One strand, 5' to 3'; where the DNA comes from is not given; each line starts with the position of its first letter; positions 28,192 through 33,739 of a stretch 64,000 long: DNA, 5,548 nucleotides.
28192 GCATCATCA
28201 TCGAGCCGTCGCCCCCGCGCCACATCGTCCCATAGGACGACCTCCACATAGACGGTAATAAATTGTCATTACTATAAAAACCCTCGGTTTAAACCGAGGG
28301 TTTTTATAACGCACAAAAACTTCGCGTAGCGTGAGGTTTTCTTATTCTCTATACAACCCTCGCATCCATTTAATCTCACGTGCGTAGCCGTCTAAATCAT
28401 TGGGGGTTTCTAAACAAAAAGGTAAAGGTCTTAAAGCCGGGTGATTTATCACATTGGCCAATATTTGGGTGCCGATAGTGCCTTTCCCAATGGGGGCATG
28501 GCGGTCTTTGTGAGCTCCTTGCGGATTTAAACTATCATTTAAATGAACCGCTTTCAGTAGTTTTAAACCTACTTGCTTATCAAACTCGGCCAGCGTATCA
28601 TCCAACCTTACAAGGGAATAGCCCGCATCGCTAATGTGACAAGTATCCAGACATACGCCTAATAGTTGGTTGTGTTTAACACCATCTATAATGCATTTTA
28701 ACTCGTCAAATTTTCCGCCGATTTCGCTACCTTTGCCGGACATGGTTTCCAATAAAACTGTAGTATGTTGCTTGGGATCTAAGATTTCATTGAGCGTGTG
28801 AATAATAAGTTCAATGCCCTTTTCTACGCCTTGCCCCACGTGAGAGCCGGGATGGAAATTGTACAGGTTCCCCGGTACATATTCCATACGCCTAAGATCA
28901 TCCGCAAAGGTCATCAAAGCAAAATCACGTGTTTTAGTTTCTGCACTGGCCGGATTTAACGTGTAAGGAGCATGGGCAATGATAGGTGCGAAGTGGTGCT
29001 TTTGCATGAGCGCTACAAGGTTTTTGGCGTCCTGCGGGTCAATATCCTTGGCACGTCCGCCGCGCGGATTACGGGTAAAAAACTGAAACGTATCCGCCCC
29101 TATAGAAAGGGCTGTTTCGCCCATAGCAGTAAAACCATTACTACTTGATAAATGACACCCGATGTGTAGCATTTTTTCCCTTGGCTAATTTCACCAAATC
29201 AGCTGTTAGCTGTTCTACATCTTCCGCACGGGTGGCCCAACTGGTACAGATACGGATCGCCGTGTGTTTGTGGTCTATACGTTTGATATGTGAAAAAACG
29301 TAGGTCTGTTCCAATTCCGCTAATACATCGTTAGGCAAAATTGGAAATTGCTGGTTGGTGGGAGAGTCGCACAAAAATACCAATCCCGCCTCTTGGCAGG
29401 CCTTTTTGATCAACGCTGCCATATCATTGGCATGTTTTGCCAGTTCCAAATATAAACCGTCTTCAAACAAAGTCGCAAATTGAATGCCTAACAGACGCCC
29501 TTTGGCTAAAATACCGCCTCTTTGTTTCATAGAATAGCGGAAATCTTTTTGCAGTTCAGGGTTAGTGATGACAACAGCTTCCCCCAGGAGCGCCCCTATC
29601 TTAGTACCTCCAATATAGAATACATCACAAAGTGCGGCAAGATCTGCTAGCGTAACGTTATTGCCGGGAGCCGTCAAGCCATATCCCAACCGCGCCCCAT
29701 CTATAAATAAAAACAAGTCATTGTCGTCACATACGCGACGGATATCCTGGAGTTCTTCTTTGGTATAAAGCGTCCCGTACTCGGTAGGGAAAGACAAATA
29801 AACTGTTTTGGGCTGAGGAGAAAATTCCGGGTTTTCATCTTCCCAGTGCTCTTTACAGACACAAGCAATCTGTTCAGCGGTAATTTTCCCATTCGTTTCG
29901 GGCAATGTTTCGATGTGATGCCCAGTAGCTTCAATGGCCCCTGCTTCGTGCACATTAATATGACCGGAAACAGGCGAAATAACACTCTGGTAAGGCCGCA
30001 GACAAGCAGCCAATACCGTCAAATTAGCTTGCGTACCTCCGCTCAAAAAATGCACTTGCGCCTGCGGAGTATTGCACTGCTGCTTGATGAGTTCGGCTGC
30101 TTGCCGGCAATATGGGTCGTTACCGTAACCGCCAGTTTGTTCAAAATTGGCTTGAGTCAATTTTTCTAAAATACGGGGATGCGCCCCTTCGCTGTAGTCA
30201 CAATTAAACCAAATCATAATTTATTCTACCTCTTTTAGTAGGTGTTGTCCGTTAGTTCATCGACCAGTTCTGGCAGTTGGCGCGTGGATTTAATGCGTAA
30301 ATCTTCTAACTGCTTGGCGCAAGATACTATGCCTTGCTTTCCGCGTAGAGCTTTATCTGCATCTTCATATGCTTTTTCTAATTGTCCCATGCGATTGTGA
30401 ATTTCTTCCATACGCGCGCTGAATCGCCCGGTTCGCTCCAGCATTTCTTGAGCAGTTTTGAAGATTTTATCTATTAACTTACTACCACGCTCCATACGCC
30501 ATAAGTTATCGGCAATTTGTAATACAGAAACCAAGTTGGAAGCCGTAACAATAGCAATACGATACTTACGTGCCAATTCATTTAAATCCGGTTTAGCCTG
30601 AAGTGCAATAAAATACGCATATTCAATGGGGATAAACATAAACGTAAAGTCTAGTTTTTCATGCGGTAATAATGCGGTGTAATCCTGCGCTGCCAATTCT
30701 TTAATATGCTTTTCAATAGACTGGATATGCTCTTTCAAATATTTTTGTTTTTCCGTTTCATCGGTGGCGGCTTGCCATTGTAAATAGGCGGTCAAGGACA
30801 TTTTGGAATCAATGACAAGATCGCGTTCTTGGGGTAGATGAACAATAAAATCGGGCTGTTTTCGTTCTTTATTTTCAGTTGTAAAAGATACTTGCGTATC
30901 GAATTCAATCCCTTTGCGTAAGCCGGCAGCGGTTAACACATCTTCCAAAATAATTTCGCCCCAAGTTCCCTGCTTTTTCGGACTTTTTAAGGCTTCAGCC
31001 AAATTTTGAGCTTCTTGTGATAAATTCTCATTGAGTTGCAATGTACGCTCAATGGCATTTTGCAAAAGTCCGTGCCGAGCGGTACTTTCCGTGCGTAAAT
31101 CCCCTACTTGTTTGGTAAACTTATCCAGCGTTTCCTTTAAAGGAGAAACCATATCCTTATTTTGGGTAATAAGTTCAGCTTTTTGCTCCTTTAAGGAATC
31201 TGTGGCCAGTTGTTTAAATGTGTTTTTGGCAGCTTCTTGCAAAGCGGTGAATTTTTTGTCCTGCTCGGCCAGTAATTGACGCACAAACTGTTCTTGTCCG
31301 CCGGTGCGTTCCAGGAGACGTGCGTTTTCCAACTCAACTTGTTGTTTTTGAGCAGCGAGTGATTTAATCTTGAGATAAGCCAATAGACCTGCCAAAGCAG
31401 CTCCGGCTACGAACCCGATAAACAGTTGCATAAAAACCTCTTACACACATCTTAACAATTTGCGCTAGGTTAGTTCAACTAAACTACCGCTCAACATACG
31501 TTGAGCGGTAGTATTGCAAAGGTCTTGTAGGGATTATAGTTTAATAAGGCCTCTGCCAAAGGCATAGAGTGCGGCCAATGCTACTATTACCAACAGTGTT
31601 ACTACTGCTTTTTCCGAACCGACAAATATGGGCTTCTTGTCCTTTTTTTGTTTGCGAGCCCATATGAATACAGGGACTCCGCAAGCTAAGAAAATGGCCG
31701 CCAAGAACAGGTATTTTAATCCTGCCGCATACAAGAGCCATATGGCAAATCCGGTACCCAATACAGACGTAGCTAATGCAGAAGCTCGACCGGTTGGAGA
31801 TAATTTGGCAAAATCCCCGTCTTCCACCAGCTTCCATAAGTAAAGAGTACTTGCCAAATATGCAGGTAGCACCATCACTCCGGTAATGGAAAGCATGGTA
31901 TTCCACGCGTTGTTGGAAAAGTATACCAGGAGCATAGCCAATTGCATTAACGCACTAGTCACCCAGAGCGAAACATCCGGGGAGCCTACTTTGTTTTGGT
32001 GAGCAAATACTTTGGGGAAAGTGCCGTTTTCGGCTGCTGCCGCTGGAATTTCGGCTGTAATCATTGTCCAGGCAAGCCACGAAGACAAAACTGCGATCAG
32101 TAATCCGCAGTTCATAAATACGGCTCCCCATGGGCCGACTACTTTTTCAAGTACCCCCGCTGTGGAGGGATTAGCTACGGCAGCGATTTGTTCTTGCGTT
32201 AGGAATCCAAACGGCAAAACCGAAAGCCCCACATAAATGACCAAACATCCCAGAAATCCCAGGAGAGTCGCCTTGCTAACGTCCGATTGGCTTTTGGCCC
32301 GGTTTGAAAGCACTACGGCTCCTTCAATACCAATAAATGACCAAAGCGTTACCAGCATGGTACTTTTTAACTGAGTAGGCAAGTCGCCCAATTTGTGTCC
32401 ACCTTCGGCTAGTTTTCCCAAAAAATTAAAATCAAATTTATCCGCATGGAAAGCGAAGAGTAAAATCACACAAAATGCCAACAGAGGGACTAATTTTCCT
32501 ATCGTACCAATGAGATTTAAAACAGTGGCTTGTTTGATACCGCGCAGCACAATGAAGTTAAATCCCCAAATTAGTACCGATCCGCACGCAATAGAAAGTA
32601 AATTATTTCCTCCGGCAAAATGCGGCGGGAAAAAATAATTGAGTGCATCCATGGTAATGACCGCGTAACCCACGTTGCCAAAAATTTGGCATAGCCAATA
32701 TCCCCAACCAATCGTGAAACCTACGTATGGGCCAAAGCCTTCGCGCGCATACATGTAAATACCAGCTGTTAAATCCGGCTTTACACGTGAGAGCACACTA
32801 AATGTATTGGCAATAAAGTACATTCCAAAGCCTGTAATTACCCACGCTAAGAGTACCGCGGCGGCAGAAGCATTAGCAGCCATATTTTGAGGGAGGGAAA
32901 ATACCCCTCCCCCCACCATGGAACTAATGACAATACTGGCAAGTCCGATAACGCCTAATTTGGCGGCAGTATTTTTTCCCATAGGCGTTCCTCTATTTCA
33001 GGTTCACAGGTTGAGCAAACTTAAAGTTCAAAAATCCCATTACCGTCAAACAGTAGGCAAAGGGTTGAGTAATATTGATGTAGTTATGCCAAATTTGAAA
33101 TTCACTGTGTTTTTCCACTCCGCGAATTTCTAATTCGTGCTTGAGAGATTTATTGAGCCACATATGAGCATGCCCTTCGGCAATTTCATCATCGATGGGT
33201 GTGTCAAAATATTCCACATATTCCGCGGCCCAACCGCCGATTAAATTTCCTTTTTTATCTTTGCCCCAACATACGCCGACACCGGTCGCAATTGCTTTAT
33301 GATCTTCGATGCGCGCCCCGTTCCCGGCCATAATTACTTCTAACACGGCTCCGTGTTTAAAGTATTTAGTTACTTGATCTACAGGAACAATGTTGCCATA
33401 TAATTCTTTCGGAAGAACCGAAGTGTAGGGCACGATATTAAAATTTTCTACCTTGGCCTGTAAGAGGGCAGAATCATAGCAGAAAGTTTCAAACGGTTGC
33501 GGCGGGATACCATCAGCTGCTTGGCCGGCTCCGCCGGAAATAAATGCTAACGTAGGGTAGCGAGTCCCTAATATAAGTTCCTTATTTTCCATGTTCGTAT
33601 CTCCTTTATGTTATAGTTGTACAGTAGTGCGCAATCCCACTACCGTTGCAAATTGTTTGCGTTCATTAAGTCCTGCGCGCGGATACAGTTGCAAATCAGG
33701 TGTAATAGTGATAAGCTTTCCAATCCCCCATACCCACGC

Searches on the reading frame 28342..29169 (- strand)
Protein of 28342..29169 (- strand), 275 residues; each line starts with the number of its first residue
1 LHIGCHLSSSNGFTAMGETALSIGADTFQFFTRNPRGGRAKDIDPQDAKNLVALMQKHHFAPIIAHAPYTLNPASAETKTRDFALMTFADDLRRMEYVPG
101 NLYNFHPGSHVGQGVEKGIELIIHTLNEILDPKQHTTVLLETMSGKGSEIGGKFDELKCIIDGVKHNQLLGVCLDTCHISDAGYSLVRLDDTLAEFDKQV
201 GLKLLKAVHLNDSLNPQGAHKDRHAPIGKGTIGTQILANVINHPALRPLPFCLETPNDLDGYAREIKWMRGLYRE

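Call 45: search_protein_families(library=pfam, proteins=[window:28342-29169:-], max_evalue=0.00001)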
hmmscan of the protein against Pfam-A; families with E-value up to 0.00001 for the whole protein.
window:28342-29169:- (275 aa): 1 family
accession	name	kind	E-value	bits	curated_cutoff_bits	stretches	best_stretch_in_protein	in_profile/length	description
PF01261.30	AP_endonuc_2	-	1.4e-49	169.5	31.1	1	20-270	4-247/249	Xylose isomerase-like TIM barrel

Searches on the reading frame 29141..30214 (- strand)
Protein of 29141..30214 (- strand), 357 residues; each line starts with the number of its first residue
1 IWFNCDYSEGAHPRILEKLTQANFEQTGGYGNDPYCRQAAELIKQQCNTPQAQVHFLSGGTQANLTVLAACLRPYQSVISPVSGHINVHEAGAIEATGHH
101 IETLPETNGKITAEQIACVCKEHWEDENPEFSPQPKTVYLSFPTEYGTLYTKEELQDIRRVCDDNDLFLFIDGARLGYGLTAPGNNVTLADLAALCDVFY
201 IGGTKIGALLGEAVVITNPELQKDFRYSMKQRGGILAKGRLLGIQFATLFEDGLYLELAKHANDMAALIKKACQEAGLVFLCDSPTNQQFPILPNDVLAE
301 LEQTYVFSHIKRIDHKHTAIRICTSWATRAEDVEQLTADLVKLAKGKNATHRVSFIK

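Call 45: search_protein_families(library=pfam, proteins=[window:29141-30214:-], max_evalue=0.00001)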
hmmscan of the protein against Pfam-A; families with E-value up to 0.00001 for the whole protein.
window:29141-30214:- (357 aa): 2 families
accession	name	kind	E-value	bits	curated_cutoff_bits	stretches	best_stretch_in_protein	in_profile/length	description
PF01212.27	Beta_elim_lyase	-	1.8e-24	87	27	1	15-290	14-282/288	Beta-eliminating lyase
PF00155.27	Aminotran_1_2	-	4.2e-07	29.9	19.7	1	31-174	43-187/361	Aminotransferase class I and II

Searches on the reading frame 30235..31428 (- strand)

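Call 45: search_protein_families(library=pfam, proteins=[window:30235-31428:-], max_evalue=0.00001)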
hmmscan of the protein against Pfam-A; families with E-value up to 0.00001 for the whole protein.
window:30235-31428:- (397 aa): 1 family
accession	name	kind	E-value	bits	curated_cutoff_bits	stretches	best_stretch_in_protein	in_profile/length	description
PF02646.22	RmuC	-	5.1e-84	282.3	26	1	91-383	4-290/291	RmuC family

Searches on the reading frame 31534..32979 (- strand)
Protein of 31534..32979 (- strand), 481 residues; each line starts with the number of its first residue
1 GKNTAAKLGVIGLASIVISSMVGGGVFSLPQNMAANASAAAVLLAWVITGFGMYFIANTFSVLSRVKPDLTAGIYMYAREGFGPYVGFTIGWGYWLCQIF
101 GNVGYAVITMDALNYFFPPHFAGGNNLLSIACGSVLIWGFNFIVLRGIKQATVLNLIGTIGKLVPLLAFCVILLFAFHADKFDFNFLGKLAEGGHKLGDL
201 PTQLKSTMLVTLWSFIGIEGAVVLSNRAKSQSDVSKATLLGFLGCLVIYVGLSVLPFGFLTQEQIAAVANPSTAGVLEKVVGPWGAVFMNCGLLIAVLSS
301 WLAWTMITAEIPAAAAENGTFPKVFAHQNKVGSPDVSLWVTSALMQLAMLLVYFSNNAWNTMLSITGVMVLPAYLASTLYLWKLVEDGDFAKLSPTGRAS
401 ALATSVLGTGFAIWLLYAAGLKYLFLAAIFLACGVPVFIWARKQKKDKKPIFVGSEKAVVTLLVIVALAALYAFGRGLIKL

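Call 45: search_protein_families(library=pfam, proteins=[window:31534-32979:-], max_evalue=0.00001)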
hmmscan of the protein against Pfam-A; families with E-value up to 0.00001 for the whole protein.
window:31534-32979:- (481 aa): 2 families
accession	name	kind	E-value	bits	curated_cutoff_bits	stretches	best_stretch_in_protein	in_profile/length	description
PF13520.12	AA_permease_2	-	2.1e-55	188.8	27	1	8-419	1-401/427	Amino acid permease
PF00324.27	AA_permease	-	6.9e-30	104.6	24.6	1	14-424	3-425/470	Amino acid permease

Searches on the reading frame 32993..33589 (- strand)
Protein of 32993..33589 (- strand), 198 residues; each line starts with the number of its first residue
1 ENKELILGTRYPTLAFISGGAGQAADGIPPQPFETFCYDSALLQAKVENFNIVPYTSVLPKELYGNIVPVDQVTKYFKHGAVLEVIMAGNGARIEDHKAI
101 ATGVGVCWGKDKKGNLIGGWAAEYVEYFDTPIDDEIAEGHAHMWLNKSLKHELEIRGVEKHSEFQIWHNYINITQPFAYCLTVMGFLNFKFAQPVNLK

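Call 55: search_protein_families(library=pfam, proteins=[window:32993-33589:-], max_evalue=0.00001)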
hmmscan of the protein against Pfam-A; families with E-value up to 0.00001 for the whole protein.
window:32993-33589:- (198 aa): 1 family
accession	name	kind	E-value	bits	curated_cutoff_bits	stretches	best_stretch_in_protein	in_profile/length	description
PF01862.21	PvlArgDC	-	1.2e-24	87.5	22.7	1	12-151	2-128/161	Pyruvoyl-dependent arginine decarboxylase (PvlArgDC)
